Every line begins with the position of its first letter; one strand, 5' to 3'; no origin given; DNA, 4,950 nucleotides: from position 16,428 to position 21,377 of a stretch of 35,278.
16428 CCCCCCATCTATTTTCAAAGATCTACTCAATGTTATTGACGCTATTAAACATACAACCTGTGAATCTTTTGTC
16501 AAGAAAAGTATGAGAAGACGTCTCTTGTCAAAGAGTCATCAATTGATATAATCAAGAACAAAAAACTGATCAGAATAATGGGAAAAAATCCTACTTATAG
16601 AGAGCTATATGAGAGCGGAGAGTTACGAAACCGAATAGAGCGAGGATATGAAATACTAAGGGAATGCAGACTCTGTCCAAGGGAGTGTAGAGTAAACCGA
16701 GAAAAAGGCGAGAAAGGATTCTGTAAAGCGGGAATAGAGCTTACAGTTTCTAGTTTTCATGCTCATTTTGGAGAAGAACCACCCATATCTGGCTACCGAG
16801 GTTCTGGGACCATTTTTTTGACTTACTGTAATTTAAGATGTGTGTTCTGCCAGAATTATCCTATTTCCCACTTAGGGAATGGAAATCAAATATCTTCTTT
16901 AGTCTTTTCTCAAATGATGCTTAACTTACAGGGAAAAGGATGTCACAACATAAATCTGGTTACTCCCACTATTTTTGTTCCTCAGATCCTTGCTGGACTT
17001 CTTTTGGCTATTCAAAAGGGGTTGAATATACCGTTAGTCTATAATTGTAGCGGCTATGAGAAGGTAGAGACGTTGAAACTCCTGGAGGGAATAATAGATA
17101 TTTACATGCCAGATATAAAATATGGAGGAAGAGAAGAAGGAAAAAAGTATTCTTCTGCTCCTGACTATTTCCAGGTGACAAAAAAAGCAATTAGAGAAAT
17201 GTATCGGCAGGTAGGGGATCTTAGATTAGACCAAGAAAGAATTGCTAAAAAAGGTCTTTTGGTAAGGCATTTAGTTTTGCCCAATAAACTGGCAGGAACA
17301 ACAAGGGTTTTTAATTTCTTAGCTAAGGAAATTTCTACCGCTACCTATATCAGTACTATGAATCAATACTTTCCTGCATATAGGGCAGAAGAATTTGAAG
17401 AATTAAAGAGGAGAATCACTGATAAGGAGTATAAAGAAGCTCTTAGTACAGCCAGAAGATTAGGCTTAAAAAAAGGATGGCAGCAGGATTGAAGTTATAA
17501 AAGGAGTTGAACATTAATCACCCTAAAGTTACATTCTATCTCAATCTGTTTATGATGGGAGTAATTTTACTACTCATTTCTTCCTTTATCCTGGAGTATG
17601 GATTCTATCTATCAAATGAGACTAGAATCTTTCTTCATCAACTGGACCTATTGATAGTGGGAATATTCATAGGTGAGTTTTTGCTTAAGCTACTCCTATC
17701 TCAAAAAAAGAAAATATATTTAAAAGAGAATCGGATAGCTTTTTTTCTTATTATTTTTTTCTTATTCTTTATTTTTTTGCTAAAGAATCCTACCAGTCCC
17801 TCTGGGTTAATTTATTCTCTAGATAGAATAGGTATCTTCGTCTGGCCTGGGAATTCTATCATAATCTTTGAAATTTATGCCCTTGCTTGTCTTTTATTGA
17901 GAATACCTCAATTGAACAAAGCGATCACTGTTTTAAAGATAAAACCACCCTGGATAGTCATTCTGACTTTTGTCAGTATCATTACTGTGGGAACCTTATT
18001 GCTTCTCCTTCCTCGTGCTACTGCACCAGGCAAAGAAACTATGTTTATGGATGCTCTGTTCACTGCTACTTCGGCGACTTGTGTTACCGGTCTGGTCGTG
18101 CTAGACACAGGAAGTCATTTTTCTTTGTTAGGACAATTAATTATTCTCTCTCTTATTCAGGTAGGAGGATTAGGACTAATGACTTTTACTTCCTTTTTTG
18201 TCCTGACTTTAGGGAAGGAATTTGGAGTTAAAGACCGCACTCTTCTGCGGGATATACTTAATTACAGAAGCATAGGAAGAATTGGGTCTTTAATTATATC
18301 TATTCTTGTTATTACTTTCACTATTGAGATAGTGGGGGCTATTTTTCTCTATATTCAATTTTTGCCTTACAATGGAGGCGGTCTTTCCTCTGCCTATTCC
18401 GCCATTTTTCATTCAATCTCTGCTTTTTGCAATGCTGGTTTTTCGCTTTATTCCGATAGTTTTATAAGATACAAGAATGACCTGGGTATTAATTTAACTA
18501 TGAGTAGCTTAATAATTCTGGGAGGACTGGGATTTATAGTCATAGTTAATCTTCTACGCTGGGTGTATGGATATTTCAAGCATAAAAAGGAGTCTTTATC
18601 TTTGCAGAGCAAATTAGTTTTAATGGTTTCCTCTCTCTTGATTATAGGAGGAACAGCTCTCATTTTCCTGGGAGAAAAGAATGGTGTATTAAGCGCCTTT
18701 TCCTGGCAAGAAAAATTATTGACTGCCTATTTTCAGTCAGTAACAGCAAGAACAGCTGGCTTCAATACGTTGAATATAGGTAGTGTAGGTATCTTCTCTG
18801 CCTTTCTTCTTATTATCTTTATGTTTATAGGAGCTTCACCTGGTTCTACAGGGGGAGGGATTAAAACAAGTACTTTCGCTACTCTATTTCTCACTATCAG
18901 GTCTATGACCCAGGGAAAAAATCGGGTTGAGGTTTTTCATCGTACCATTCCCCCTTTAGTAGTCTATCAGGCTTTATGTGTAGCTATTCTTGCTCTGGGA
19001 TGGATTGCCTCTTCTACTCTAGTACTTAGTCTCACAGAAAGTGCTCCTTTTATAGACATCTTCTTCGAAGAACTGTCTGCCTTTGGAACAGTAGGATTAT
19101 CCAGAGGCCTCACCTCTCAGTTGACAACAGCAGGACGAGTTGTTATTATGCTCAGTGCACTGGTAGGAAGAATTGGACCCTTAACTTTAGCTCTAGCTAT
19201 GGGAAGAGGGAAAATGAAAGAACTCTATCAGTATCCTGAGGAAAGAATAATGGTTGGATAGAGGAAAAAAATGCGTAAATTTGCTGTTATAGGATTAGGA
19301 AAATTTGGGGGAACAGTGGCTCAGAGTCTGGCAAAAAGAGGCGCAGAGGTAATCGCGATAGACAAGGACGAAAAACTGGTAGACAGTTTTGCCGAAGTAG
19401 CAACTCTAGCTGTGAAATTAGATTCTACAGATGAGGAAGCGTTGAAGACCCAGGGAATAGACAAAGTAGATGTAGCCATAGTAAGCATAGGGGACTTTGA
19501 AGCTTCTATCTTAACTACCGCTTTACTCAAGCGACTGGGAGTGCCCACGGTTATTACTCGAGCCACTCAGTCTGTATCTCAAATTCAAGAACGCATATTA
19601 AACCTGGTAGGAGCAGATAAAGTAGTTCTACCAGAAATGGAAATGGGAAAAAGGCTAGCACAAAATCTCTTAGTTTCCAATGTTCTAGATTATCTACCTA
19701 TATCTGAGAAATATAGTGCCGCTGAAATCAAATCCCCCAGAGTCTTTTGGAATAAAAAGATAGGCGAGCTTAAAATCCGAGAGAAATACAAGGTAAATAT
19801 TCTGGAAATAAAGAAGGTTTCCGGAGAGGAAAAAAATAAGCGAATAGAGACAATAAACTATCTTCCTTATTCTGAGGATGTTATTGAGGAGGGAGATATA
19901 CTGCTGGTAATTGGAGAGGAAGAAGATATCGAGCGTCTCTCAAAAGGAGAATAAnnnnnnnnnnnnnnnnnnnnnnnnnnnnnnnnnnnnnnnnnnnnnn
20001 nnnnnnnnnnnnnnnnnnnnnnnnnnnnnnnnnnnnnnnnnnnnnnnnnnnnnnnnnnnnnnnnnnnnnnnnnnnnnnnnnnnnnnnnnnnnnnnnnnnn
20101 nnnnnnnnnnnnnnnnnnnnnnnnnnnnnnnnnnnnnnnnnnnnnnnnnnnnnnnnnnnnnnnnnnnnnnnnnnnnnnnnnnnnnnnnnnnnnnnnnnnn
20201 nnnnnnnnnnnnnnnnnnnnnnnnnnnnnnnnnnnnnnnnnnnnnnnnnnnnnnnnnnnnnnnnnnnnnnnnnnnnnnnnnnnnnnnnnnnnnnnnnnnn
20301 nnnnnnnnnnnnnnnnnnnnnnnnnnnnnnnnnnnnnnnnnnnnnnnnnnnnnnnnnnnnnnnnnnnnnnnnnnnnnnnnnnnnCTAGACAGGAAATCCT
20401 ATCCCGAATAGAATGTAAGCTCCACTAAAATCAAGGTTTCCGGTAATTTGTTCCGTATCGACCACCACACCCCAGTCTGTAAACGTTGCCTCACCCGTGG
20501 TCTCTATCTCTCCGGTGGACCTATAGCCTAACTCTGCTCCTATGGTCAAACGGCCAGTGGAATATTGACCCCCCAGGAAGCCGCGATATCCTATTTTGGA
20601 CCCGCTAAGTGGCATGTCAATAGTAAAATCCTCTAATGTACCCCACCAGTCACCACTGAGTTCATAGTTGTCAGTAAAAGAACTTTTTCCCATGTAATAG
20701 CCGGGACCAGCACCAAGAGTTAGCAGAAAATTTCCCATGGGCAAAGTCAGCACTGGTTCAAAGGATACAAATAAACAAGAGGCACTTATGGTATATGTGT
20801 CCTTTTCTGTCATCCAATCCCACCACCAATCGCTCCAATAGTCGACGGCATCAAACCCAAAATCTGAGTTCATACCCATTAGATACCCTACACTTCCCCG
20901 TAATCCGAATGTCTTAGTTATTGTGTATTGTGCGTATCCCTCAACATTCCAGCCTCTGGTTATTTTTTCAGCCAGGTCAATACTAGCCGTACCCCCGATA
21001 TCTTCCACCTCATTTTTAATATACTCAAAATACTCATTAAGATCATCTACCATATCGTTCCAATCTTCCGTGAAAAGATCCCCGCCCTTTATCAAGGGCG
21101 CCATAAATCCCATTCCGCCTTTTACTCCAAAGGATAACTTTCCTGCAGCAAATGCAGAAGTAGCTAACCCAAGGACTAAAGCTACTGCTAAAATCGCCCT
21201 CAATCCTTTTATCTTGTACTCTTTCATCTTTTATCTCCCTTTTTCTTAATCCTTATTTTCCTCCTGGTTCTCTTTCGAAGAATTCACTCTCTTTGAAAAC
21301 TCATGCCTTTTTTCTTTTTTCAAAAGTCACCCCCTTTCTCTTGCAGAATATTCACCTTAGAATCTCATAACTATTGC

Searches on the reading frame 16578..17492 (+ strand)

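Call 11: search_protein_families(library=pfam, proteins=[window:16578-17492:+])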
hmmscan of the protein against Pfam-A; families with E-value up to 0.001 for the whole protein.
window:16578-17492:+ (304 aa): 1 family
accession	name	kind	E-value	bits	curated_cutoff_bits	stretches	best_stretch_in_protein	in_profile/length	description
PF04055.27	Radical_SAM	-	6.6e-08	33.3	29.5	1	79-208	2-136/166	Radical SAM superfamily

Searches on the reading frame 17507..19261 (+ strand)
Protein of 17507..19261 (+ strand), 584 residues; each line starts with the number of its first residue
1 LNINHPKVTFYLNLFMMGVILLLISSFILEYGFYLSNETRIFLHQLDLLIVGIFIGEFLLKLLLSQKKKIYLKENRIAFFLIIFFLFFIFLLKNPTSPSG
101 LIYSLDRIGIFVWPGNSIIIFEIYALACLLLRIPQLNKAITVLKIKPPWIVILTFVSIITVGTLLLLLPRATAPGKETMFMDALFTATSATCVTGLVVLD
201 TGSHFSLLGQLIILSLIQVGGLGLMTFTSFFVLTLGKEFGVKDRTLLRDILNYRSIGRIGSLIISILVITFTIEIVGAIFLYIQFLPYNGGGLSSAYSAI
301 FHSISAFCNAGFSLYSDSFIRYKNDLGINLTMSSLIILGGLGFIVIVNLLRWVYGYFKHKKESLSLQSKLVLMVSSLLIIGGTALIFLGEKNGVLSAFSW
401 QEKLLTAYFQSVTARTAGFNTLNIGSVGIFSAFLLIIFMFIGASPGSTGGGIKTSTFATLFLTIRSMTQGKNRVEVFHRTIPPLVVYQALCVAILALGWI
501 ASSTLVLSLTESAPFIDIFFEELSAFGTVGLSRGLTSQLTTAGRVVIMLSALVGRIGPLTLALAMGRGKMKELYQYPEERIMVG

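Call 11: search_protein_families(library=pfam, proteins=[window:17507-19261:+])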
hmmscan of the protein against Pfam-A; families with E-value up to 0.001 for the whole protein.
window:17507-19261:+ (584 aa): 1 family
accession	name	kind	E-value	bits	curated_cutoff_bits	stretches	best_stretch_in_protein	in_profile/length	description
PF02386.22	TrkH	-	3.7e-58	197.7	27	1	158-564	46-489/502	Cation transport protein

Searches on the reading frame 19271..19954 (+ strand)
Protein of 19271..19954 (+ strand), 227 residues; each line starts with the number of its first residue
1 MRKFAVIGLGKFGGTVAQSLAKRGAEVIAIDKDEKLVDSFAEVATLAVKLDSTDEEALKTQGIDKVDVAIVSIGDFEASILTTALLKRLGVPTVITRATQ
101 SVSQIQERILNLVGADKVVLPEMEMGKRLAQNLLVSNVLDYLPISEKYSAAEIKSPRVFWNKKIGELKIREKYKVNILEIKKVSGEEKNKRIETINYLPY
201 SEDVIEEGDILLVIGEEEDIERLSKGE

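Call 11: search_protein_families(library=pfam, proteins=[window:19271-19954:+])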
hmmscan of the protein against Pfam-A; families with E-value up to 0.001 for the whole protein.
window:19271-19954:+ (227 aa): 9 families
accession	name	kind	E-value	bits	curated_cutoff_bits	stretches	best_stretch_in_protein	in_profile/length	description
PF02254.24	TrkA_N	-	1.1e-24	87.4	23.8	1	4-121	1-116/116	TrkA-N domain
PF02080.26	TrkA_C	-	1.3e-09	38.3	27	1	153-224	6-67/71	TrkA-C domain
PF03446.21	NAD_binding_2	-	1.1e-05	26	21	1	3-106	1-100/161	NAD binding domain of 6-phosphogluconate dehydrogenase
PF03721.20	UDPG_MGDP_dh_N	-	2e-05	24.7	27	1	3-42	2-41/187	UDP-glucose/GDP-mannose dehydrogenase family, NAD binding domain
PF03807.23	F420_oxidored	-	2.5e-05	25.2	21.6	1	3-72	1-66/94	NADP oxidoreductase coenzyme F420-dependent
PF02737.24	3HCDH_N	-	0.00011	22.6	22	1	4-46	2-44/180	3-hydroxyacyl-CoA dehydrogenase, NAD binding domain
PF02558.23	ApbA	-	0.00035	20.6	22.2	1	5-84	2-62/150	Ketopantoate reductase PanE/ApbA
PF03435.24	Sacchrp_dh_NADP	-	0.00063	20.5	25.1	1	5-78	2-81/129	Saccharopine dehydrogenase NADP binding domain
PF01210.29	NAD_Gly3P_dh_N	-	0.00064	20.2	23.1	0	4-42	2-40/158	NAD-dependent glycerol-3-phosphate dehydrogenase N-terminus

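Call 62: find_encoding_contigs(protein=window:19271-19954:+, flank=3000, max_places=10)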
Protein window:19271-19954:+ (227 aa): 8 contigs read that carry it; 7 places shown.
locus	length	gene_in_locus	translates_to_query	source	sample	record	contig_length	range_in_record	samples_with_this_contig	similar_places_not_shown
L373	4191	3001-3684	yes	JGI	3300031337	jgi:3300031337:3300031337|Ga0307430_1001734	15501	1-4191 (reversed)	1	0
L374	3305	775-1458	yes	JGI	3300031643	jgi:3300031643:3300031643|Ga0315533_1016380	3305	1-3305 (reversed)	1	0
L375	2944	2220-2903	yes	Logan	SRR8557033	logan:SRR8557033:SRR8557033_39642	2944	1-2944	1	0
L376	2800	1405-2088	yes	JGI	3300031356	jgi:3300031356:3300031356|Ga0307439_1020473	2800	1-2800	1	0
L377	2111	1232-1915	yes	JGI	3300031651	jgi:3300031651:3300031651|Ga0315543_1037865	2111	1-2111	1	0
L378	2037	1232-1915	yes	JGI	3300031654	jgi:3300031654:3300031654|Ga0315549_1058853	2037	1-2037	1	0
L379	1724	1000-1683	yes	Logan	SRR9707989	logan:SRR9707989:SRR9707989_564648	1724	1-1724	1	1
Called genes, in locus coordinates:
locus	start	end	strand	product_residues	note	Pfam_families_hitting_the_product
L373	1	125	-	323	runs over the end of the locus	PF12072:RNase_Y_N, PF00013:KH_1 (weak)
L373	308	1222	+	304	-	PF04055:Radical_SAM (weak)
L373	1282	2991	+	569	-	PF02386:TrkH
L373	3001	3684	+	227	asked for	PF02254:TrkA_N, PF03446:NAD_binding_2 (weak), PF03721:UDPG_MGDP_dh_N (faint), PF03807:F420_oxidored (faint), PF02080:TrkA_C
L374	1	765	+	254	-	?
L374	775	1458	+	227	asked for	PF02254:TrkA_N, PF03446:NAD_binding_2 (weak), PF03721:UDPG_MGDP_dh_N (faint), PF03807:F420_oxidored (faint), PF02080:TrkA_C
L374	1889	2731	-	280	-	-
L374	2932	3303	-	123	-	?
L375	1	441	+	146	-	?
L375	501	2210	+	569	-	PF02386:TrkH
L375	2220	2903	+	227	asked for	PF02254:TrkA_N, PF03446:NAD_binding_2 (weak), PF03721:UDPG_MGDP_dh_N (faint), PF03807:F420_oxidored (faint), PF02080:TrkA_C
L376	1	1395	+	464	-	?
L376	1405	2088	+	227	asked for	PF02254:TrkA_N, PF03446:NAD_binding_2 (weak), PF03721:UDPG_MGDP_dh_N (faint), PF03807:F420_oxidored (faint), PF02080:TrkA_C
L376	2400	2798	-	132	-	?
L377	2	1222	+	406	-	?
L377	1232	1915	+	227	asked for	PF02254:TrkA_N, PF03446:NAD_binding_2 (weak), PF03721:UDPG_MGDP_dh_N (faint), PF03807:F420_oxidored (faint), PF02080:TrkA_C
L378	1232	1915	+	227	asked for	PF02254:TrkA_N, PF03446:NAD_binding_2 (weak), PF03721:UDPG_MGDP_dh_N (faint), PF03807:F420_oxidored (faint), PF02080:TrkA_C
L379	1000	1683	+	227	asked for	PF02254:TrkA_N, PF03446:NAD_binding_2 (weak), PF03721:UDPG_MGDP_dh_N (faint), PF03807:F420_oxidored (faint), PF02080:TrkA_C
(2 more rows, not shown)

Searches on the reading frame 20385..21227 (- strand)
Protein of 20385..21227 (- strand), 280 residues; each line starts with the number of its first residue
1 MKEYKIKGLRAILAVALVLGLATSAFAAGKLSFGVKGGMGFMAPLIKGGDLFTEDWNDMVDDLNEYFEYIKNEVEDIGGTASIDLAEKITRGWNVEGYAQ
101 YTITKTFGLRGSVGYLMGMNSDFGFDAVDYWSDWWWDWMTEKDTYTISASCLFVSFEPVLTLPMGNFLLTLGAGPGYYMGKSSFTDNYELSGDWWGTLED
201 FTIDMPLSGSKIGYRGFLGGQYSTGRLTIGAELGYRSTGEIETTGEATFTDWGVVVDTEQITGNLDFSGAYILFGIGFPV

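Call 11: search_protein_families(library=pfam, proteins=[window:20385-21227:-])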
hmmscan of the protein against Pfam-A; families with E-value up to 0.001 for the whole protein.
window:20385-21227:- (280 aa): 1 family
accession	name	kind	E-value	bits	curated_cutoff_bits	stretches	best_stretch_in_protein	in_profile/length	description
PF13505.12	OMP_b-brl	-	0.00014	22.5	28.7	0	14-254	2-169/175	Outer membrane protein beta-barrel domain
